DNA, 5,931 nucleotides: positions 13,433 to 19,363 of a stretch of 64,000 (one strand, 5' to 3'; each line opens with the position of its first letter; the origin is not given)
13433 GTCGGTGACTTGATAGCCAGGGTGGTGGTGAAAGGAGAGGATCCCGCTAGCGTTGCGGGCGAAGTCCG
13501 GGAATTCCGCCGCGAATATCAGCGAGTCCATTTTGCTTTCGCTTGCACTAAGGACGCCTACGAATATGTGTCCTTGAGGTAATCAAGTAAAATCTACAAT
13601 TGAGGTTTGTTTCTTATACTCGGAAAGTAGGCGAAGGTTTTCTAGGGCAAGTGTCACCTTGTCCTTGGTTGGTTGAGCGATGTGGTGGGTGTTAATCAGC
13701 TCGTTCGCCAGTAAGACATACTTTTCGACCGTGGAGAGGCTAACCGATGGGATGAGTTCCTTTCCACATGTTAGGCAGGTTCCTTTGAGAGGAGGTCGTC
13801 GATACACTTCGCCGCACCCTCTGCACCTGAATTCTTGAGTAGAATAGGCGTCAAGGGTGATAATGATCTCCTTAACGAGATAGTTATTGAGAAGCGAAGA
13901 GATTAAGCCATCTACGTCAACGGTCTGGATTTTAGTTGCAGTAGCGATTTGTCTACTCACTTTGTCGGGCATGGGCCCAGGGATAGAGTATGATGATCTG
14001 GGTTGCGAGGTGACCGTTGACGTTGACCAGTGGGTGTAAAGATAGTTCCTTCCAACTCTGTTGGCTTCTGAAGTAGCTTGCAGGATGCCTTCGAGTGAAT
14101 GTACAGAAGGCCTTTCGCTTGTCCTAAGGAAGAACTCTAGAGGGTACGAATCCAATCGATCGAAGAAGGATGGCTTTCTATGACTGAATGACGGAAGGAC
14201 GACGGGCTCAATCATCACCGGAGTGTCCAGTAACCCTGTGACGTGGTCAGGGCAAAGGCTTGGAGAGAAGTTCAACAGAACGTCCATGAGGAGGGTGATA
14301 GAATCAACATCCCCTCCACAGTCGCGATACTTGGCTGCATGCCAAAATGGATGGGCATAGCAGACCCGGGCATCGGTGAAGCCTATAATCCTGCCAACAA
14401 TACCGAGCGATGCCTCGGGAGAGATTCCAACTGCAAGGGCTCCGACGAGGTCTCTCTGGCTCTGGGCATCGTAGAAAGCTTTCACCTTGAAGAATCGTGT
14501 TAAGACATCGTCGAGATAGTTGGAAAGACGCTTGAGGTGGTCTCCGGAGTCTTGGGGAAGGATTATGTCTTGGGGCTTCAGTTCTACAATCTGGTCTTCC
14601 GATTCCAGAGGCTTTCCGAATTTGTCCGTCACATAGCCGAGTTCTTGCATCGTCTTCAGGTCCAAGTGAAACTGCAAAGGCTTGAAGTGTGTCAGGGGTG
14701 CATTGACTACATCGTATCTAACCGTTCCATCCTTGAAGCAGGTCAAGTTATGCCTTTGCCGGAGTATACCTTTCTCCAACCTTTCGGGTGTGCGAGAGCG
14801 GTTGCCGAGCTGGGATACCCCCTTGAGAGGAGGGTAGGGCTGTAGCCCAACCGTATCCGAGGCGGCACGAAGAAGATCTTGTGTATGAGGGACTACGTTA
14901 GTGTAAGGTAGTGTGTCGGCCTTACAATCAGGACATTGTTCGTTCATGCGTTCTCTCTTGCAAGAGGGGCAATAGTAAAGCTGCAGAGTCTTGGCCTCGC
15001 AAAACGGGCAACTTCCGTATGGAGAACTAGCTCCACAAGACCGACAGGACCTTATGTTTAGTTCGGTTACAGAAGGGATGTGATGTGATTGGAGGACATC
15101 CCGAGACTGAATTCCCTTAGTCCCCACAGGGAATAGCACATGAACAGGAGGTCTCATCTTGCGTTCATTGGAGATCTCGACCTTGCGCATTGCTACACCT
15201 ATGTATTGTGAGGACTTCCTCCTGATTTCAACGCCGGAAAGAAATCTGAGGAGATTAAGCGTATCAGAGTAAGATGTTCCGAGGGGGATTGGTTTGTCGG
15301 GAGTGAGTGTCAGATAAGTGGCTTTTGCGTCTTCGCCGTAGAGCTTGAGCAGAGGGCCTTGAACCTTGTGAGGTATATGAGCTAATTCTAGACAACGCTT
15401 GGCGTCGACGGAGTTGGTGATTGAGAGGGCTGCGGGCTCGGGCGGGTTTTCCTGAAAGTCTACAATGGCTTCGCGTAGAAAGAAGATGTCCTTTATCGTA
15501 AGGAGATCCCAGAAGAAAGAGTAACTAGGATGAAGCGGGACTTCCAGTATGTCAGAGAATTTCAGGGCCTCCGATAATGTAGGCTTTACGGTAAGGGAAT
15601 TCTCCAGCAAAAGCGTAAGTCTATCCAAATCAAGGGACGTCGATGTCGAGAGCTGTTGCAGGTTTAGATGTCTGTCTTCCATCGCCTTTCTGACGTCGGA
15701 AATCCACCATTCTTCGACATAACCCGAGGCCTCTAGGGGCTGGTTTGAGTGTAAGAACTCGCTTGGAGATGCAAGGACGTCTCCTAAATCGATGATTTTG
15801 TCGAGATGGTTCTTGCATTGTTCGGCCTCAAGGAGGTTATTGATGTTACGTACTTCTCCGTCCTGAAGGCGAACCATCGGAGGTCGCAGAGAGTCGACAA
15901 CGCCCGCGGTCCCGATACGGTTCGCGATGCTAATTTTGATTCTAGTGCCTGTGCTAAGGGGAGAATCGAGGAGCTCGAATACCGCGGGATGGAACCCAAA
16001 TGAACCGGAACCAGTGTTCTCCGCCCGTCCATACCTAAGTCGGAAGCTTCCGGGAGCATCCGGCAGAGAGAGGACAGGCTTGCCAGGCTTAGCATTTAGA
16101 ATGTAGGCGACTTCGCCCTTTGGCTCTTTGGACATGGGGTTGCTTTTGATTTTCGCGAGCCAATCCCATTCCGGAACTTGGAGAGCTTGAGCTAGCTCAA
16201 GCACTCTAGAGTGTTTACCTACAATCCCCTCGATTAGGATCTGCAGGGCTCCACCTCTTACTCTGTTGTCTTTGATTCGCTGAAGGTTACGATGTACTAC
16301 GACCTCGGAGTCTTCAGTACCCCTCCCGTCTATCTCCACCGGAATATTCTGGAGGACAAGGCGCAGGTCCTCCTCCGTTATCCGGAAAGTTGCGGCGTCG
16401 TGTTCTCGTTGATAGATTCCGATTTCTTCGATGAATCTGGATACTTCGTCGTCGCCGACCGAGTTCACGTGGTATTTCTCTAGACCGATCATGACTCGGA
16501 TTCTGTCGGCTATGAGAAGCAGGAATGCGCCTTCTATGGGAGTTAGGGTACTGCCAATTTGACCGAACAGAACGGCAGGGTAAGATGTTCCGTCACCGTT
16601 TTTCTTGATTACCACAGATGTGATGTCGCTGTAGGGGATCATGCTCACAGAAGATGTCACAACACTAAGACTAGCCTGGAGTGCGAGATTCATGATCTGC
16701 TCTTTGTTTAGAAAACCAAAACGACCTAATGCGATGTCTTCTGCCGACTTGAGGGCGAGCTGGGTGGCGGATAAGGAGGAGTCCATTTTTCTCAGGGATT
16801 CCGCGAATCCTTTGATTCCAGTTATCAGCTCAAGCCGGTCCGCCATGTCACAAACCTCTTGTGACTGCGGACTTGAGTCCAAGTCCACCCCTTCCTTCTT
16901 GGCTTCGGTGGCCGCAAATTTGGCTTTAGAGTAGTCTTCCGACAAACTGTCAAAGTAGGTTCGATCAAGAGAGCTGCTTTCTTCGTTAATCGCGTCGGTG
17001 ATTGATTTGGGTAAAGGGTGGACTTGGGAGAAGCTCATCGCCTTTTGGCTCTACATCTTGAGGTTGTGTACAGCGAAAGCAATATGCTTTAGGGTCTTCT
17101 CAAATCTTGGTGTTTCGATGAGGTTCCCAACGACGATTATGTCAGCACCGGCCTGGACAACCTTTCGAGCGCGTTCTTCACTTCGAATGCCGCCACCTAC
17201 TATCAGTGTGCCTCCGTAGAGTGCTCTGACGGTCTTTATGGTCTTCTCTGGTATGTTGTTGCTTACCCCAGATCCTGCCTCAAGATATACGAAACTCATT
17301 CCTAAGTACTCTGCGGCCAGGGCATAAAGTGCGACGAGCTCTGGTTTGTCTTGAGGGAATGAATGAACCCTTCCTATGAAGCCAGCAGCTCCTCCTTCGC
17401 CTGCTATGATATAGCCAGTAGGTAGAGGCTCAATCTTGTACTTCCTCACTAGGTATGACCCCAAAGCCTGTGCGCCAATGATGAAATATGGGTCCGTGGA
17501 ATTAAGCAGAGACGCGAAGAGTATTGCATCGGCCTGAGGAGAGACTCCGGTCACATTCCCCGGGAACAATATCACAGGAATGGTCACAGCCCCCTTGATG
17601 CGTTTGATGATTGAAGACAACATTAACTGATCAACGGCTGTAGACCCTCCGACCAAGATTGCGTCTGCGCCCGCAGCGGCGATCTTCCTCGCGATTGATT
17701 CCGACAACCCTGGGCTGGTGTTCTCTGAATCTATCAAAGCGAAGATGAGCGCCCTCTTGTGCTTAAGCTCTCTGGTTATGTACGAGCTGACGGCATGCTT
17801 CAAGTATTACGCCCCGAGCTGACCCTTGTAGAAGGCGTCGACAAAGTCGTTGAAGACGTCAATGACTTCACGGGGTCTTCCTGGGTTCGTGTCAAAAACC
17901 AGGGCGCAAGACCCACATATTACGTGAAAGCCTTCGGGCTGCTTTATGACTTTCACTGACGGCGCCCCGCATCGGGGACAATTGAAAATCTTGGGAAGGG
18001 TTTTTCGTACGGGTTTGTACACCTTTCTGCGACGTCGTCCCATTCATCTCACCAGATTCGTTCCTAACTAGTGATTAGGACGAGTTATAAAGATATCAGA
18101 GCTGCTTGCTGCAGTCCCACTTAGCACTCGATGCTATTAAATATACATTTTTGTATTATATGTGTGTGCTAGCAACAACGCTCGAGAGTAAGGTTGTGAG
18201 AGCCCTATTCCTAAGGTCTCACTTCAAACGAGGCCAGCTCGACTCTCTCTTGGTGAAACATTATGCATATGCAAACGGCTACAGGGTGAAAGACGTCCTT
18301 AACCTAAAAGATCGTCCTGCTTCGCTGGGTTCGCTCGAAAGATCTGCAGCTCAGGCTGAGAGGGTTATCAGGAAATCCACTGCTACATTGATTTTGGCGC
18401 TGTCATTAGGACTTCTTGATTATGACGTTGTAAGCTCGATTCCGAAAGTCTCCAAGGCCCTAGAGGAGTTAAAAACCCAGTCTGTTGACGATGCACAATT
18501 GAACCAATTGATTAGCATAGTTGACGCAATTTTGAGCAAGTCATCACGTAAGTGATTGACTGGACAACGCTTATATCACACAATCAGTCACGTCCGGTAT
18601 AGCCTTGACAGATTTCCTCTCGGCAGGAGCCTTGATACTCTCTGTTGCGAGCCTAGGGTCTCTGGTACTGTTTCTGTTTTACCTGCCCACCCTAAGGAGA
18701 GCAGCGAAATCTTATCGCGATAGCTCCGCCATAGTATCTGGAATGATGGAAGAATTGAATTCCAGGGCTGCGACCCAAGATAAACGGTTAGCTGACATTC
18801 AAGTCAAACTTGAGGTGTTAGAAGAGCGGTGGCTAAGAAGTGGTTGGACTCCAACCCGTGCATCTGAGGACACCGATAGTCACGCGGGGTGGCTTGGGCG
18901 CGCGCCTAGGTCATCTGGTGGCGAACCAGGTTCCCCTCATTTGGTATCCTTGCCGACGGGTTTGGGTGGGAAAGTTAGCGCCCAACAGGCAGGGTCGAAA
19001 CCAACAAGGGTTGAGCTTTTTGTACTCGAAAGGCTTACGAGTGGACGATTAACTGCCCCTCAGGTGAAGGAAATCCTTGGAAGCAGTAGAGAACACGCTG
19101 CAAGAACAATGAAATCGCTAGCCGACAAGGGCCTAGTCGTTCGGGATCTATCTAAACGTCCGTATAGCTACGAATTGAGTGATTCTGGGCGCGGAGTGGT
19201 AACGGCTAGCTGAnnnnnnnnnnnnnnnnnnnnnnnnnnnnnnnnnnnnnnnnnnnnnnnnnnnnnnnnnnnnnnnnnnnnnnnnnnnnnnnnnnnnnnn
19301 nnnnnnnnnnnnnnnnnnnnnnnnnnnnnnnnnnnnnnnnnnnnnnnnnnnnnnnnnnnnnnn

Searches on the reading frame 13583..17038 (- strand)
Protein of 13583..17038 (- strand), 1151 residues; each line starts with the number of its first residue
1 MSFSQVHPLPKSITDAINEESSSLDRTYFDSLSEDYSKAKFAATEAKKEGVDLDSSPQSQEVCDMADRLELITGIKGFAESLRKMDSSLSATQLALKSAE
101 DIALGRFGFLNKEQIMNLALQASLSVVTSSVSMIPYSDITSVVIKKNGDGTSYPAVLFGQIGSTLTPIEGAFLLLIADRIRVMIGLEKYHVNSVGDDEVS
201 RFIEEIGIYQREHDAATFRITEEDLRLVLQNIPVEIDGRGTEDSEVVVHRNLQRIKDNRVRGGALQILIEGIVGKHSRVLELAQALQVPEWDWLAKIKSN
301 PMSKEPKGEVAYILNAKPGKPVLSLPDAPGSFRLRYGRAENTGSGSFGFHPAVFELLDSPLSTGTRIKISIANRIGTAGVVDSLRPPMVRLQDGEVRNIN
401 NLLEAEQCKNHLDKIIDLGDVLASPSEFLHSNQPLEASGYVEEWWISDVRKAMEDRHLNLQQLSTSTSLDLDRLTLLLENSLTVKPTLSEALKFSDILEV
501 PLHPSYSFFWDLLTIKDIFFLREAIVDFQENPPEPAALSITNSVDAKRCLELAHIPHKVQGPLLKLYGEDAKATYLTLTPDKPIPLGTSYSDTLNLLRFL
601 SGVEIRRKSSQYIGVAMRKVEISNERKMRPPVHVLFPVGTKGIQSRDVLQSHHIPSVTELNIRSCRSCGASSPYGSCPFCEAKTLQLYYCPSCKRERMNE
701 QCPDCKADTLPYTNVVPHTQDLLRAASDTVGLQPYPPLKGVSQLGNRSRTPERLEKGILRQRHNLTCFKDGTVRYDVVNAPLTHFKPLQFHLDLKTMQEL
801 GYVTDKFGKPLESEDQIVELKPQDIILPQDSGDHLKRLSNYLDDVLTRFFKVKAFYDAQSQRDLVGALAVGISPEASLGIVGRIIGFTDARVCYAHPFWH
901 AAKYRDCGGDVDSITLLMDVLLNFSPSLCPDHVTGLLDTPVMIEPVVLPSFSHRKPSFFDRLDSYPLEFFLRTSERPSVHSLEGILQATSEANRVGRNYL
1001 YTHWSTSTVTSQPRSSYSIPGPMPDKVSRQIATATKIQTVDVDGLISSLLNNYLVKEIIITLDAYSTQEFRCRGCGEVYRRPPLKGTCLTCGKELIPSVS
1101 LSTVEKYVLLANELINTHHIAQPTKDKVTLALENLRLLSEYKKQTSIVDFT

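Call 7: search_protein_families(library=pfam, proteins=[window:13583-17038:-], max_evalue=0.01)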
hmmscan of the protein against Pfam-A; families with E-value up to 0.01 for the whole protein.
window:13583-17038:- (1151 aa): 3 families
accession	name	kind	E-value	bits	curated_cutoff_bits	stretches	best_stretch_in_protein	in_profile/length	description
PF24846.1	PolC_DP2_cat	-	5.1e-92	308.5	24.3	1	737-1026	7-299/299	DNA polymerase II large subunit DP2, catalytic domain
PF24844.1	PolC_DP2_central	-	3.7e-78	263.5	24.3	1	312-696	14-369/372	DNA polymerase II large subunit DP2, central domain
PF03833.19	PolC_DP2_N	-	1.1e-61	208.9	24.3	1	28-299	2-270/271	DNA polymerase II large subunit DP2, N-terminal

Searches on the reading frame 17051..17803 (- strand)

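Call 7: search_protein_families(library=pfam, proteins=[window:17051-17803:-], max_evalue=0.01)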
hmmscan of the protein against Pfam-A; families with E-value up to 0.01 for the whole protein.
window:17051-17803:- (250 aa): 12 families
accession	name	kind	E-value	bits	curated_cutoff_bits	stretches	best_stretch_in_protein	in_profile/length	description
PF01884.23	PcrB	-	7.2e-58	196.2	23.9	1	22-242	10-223/226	PcrB family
PF00977.27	His_biosynth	-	2.2e-06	27.7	23.6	1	169-228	46-104/228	Histidine biosynthesis protein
PF00478.31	IMPDH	-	1.4e-05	24.7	25.6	1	169-226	117-173/345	IMP dehydrogenase / GMP reductase domain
PF02581.23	TMP-TENI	-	1.7e-05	24.7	27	1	189-232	85-128/180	Thiamine monophosphate synthase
PF25509.1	DUF7916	-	5.2e-05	22.9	27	1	163-247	125-221/296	Domain of unknown function (DUF7916)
PF13241.12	NAD_binding_7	-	0.0014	19.6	22.1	1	199-239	10-49/104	Putative NAD(P)-binding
PF01070.24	FMN_dh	-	0.0034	16.9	24.9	0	182-227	203-247/350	FMN-dependent dehydrogenase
PF04131.20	NanE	-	0.0038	16.9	27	0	193-230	138-177/192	Putative N-acetylmannosamine-6-phosphate epimerase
PF00290.26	Trp_syntA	-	0.0046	16.4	27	0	169-229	164-229/259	Tryptophan synthase alpha chain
PF03808.19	Glyco_tran_WecG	-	0.0073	16.6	27.4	0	22-75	73-126/168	Glycosyl transferase WecG/TagA/CpsF family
PF13277.11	YmdB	-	0.0091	15.7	27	0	11-55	20-66/253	YmdB-like protein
PF02310.24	B12-binding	-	0.0097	16.2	32.1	0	154-226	41-111/121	B12 binding domain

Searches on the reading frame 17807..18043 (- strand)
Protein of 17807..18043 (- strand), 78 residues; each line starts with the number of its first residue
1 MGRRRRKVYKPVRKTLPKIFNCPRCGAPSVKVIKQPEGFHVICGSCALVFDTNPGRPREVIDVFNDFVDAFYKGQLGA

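Call 7: search_protein_families(library=pfam, proteins=[window:17807-18043:-], max_evalue=0.01)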
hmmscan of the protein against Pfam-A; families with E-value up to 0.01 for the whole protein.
window:17807-18043:- (78 aa): 5 families
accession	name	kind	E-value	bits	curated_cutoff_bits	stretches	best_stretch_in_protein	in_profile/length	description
PF05129.18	Zn_ribbon_Elf1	-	2.8e-13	50.2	29.8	1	2-72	1-78/79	Transcription elongation factor Elf1 like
PF00301.25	Rubredoxin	-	0.00052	20.4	23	0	15-28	30-43/47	Rubredoxin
PF08271.17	Zn_Ribbon_TF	-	0.00072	19.5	29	1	21-54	2-33/43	TFIIB zinc-binding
PF14354.12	Lar_restr_allev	-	0.0032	18.1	28.6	1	21-48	5-33/58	Restriction alleviation protein Lar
PF09297.16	Zn_ribbon_NUD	-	0.0069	16.5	24.8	0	22-48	6-29/32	NADH pyrophosphatase zinc ribbon domain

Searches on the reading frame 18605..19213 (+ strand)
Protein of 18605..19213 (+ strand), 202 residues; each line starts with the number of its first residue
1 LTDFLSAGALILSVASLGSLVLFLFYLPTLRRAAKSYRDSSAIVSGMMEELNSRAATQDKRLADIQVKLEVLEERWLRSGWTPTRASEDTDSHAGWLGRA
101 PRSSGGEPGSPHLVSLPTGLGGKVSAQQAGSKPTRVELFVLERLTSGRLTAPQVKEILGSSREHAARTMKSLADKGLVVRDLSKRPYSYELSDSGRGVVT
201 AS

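Call 7: search_protein_families(library=pfam, proteins=[window:18605-19213:+], max_evalue=0.01)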
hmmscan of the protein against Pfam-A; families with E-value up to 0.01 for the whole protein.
window:18605-19213:+ (202 aa): 5 families
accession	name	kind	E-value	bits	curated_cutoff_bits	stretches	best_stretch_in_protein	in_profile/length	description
PF25213.1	HVO_A0261_N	-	1.7e-05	25.1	35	1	140-200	16-72/86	HVO_A0261 N-terminal domain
PF01978.25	TrmB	-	4.5e-05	23.6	25.6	1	144-191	18-64/68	Sugar-specific transcriptional regulator TrmB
PF13463.12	HTH_27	-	0.0012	19.5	22.2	1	134-195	2-68/68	Winged helix DNA-binding domain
PF13545.12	HTH_Crp_2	-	0.003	17.9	27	1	156-180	30-55/70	Crp-like helix-turn-helix domain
PF12802.13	MarR_2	-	0.0062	17.1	27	0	138-180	11-52/61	MarR family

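Call 75: search_protein_families(library=ncbifam, proteins=[window:18605-19213:+], max_evalue=1)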
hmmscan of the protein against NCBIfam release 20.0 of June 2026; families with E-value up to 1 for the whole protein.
window:18605-19213:+ (202 aa): 7 families
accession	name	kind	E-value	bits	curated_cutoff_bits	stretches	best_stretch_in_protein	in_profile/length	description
NF033788.1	HTH_metalloreg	subfamily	0.00036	20.3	55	1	129-194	7-71/77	metalloregulator ArsR/SmtB family transcription factor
TIGR01884.1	cas_HTH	subfamily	0.0015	17.9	60.2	1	131-193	138-200/202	CRISPR-associated CARF protein Csa3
NF010762.0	PRK14165.1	equivalog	0.011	15.1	279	1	149-198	23-72/224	winged helix-turn-helix domain-containing protein/riboflavin kinase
NF053606.1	Sta1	subfamily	0.065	13.3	80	1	140-182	25-68/100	Sta1 family transcriptional regulator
NF040939.2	trans_reg_lrs14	equivalog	0.066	13.3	90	1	138-184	24-72/103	Lrs14 family HTH-type transcriptional regulator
NF047906.1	CdPbTransRegCmtR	equivalog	0.07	13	150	1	129-194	17-80/104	Cd(II)/Pb(II)-sensing metalloregulatory transcriptional regulator CmtR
NF008732.0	PRK11753.1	equivalog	0.19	11.2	266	1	148-179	171-202/214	cAMP-activated global transcriptional regulator CRP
